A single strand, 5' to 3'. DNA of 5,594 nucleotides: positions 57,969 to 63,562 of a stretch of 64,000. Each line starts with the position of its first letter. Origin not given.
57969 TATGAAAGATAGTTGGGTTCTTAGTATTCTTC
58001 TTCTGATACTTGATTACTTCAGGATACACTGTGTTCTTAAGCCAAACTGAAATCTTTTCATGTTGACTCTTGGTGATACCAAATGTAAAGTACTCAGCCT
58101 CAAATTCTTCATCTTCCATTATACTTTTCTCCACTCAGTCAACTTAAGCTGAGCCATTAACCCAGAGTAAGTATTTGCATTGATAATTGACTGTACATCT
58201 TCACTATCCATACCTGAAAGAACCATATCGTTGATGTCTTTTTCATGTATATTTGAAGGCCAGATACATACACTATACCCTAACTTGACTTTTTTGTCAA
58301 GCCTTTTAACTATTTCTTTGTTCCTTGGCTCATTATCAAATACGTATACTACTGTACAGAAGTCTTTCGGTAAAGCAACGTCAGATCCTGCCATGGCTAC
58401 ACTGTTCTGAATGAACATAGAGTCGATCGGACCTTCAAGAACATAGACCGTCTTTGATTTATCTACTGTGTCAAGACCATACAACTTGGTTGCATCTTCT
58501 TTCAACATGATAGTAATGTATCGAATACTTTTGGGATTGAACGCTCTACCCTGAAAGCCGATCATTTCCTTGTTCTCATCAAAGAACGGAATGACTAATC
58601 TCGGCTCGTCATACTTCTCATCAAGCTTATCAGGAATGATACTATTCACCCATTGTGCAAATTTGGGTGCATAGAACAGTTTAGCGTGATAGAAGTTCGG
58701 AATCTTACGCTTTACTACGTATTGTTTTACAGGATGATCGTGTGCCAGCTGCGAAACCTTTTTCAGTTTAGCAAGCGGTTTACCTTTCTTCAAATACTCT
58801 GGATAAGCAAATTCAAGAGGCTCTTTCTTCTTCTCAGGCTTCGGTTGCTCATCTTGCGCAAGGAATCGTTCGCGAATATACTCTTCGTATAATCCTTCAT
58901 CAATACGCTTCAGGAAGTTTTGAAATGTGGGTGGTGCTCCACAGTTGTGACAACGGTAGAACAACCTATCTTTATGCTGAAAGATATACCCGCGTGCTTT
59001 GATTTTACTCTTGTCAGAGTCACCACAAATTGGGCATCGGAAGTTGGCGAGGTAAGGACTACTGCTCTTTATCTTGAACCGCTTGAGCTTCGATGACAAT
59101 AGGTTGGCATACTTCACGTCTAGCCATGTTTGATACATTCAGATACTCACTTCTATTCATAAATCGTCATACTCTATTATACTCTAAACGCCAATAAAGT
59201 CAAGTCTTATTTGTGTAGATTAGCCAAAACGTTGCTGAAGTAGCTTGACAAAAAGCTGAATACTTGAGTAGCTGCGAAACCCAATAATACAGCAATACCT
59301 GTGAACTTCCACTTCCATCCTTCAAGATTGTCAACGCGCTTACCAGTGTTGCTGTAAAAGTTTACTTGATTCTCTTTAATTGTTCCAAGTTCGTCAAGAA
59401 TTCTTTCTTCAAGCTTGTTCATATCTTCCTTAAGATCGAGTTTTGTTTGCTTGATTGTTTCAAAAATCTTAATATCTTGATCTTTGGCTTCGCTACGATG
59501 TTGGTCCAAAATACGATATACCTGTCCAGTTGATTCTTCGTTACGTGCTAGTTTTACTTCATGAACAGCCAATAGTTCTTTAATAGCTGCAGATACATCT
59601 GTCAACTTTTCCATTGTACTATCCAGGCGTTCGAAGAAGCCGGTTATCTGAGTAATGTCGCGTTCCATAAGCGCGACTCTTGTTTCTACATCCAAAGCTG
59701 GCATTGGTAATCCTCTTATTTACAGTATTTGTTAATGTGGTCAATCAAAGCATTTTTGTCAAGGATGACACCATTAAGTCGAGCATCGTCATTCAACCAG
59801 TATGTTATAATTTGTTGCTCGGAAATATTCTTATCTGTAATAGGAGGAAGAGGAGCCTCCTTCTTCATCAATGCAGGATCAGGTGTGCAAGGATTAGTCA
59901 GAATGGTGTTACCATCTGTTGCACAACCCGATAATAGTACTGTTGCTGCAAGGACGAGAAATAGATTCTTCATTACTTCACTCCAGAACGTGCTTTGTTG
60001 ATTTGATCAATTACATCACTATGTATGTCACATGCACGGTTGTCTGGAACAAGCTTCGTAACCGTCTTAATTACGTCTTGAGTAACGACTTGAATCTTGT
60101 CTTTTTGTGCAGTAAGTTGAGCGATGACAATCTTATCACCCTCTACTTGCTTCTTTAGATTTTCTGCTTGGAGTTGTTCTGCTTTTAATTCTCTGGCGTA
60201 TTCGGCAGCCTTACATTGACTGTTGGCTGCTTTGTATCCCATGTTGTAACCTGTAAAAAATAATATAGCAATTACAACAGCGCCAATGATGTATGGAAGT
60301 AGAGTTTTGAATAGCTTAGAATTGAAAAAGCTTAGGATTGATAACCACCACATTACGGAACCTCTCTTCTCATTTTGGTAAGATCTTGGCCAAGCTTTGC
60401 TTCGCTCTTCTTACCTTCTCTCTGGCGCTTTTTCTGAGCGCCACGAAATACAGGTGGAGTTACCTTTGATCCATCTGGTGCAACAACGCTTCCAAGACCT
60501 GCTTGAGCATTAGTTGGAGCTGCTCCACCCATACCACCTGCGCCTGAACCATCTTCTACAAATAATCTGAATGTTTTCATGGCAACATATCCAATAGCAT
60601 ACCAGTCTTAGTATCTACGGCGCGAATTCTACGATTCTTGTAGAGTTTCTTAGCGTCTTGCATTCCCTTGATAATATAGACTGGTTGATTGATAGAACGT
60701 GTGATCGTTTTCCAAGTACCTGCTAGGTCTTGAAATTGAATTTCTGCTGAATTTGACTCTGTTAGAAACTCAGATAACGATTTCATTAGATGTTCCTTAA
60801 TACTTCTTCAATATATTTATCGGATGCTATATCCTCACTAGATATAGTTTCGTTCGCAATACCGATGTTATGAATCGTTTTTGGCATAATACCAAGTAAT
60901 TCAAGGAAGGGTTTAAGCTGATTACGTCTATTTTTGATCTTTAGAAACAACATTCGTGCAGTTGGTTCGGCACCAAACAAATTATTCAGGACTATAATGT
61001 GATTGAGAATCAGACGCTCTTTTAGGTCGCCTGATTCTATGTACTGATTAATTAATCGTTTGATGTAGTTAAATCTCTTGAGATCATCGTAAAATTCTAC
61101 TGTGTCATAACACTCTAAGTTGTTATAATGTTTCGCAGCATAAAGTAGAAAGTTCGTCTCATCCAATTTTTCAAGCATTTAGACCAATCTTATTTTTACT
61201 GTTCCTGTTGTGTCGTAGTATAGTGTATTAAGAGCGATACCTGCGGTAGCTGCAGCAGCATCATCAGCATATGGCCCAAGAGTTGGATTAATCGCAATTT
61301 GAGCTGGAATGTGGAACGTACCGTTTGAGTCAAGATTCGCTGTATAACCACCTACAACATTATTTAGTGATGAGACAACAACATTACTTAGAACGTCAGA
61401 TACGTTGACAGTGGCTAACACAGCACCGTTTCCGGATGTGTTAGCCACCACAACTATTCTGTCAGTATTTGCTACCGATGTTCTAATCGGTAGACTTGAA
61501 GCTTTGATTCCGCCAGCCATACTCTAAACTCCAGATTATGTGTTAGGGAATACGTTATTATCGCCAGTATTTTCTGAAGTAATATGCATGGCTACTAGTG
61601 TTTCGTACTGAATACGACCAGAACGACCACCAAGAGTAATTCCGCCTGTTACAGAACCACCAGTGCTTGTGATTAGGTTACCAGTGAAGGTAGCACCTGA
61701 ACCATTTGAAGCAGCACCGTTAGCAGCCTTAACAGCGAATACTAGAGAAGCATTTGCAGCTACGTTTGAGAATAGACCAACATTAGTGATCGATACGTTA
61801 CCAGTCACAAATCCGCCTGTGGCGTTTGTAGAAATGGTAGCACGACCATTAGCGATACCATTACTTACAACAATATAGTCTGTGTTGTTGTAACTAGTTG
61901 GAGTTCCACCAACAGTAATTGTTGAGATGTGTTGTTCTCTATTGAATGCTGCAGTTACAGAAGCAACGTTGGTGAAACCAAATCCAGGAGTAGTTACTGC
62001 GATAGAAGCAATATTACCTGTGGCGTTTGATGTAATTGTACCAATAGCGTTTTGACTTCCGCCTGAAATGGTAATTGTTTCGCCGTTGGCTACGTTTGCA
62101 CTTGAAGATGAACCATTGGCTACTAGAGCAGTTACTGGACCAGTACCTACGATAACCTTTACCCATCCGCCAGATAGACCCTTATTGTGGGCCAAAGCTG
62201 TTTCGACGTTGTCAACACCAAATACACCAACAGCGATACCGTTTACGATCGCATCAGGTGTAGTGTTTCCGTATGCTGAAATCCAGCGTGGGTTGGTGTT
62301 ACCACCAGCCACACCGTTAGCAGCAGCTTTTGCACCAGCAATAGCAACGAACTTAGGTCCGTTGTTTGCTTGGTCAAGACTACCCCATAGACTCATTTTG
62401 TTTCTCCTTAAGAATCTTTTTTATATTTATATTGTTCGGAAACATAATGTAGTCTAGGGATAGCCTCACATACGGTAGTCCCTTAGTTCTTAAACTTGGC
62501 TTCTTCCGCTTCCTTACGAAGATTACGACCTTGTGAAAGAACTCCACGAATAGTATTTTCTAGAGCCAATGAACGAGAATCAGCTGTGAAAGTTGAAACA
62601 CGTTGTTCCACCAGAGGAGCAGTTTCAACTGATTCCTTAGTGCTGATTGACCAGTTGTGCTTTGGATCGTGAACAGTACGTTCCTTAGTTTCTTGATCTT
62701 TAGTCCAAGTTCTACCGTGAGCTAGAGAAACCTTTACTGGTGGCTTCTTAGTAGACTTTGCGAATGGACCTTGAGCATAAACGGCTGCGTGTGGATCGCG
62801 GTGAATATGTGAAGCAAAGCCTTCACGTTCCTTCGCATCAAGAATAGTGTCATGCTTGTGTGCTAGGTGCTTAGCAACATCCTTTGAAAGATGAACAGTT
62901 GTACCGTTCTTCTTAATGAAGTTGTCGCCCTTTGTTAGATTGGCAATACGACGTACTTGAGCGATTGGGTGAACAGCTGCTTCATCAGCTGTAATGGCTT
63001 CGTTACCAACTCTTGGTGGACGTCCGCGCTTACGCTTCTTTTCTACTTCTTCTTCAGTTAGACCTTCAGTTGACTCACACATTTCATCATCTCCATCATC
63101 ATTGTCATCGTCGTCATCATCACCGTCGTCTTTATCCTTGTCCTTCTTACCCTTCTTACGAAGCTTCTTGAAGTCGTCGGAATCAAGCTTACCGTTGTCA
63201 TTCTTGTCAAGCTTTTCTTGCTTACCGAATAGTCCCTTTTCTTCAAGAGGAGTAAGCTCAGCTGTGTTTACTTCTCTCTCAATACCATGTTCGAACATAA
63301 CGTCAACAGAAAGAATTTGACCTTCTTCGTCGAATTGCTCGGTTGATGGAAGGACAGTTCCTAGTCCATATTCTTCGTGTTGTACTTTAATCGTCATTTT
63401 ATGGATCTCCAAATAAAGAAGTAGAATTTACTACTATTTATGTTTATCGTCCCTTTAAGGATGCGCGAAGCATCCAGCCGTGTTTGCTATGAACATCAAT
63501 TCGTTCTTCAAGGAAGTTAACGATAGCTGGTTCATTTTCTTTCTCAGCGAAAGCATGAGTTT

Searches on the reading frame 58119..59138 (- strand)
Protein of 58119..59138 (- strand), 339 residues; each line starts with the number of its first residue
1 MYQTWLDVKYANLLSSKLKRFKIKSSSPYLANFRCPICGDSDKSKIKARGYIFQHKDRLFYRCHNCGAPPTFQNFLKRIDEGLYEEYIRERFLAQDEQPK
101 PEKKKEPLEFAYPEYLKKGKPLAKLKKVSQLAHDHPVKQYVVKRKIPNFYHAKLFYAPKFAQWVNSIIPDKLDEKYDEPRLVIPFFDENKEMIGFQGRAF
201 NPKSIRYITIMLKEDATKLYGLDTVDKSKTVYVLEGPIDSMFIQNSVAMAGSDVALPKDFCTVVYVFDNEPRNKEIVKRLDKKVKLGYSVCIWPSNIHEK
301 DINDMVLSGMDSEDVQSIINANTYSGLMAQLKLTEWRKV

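Call 8: search_protein_families(library=phrogs, proteins=[window:58119-59138:-])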
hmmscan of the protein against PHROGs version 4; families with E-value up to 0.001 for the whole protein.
window:58119-59138:- (339 aa): 6 families
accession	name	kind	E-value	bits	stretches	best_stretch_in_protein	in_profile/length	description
phrog_47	-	DNA, RNA and nucleotide metabolism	2.3e-83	282.3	1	11-338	31-351/947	DNA primase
phrog_451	-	unknown function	8.2e-82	276.7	1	7-339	134-461/461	-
phrog_21887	-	DNA, RNA and nucleotide metabolism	6.5e-43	147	1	211-339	1-131/131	DNA primase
phrog_239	-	DNA, RNA and nucleotide metabolism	9.3e-10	39.1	1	173-324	140-315/801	DNA primase/helicase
phrog_849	-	DNA, RNA and nucleotide metabolism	7.3e-05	22.9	1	201-321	212-342/435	DNA primase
phrog_6444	-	DNA, RNA and nucleotide metabolism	0.00066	19.6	0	60-253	58-289/577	DNA primase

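Call 94: search_dna_similar(query=window:58119-59138:-, collection=phages, mode=protein, max_rows=12)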
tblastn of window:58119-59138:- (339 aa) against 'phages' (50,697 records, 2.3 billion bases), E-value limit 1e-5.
Records with a match: 2438; places in all: 2443; records where one place covers at least 80% of the query: 2424.
Best place of each record, by identity: <60% 2438.
By first word of the organism name: Escherichia 641; Synechococcus 378; Klebsiella 322; Salmonella 195; Vibrio 131; Shigella 89; Aeromonas 81; Acinetobacter 71; Cyanophage 61; Enterobacter 58; and 51 more.
By host as written in the record: - 442; Escherichia coli 271; Klebsiella pneumoniae 109; Synechococcus 107; Synechococcus sp. 38; Escherichia coli O157:H7 35; Salmonella enterica 30; Aeromonas salmonicida 29; and 528 more.
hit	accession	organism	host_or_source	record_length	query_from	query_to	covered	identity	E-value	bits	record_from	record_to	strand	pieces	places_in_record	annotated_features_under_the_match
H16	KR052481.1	Sinorhizobium phage phiM19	Sinorhizobium meliloti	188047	5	339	99%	48.6%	4e-96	317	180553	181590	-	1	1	DNA primase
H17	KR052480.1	Sinorhizobium phage phiM7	Sinorhizobium meliloti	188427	5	339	99%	48.6%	4e-96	317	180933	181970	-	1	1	DNA primase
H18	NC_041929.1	Sinorhizobium phage phiM7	Sinorhizobium meliloti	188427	5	339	99%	48.6%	4e-96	317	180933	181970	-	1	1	DNA primase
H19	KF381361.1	Sinorhizobium phage phiM12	Sinorhizobium meliloti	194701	5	339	99%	48.6%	4e-96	317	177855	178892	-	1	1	DNA primase | hypothetical protein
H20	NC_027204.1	Sinorhizobium phage phiM12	Sinorhizobium meliloti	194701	5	339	99%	48.6%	4e-96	317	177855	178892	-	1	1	DNA primase | hypothetical protein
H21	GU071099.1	Prochlorococcus phage P-RSM4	Prochlorococcus sp. MIT9303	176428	6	339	99%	47.9%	9e-90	299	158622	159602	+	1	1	gp61: DNA primase subunit | hypothetical protein (x2) | nrdA: ribonucleotide reductase class Ia alpha subunit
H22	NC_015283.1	Prochlorococcus phage P-RSM4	Prochlorococcus sp. MIT9303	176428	6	339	99%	47.9%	9e-90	299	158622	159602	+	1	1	gp61: DNA primase subunit | hypothetical protein (x2) | nrdA: ribonucleotide reductase large subunit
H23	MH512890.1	Cyanophage S-TIM4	Synechococcus sp. WH8102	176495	6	339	99%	47.9%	1e-89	298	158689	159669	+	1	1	gp61: DNA primase subunit | nrdA: ribonucleotide reductase class Ia alpha subunit | ORF_192: unknown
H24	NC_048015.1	Cyanophage S-TIM4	Synechococcus sp. WH8102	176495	6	339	99%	47.9%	1e-89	298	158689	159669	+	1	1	gp61: DNA primase | nrdA: ribonucleotide reductase large subunit | ORF_192: hypothetical protein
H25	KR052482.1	Sinorhizobium phage phiN3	Sinorhizobium meliloti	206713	5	339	99%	47.7%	3e-94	312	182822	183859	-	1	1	DNA primase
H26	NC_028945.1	Sinorhizobium phage phiN3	Sinorhizobium meliloti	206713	5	339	99%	47.7%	3e-94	312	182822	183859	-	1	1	DNA primase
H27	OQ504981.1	Synechococcus phage S-RS29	Synechococcus sp.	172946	4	339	99%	47.1%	2e-89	298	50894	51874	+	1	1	DNA primase subunit | hypothetical protein | ribonucleotide reductase subunit A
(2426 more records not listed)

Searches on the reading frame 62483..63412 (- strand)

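Call 8: search_protein_families(library=phrogs, proteins=[window:62483-63412:-])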
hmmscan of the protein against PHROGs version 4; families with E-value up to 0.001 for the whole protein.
window:62483-63412:- (309 aa): 2 families
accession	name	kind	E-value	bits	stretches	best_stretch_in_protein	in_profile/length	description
phrog_22379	-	unknown function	1.3e-09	38.8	1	4-108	192-295/435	-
phrog_11470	-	unknown function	1.8e-06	27.8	1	4-57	297-350/687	-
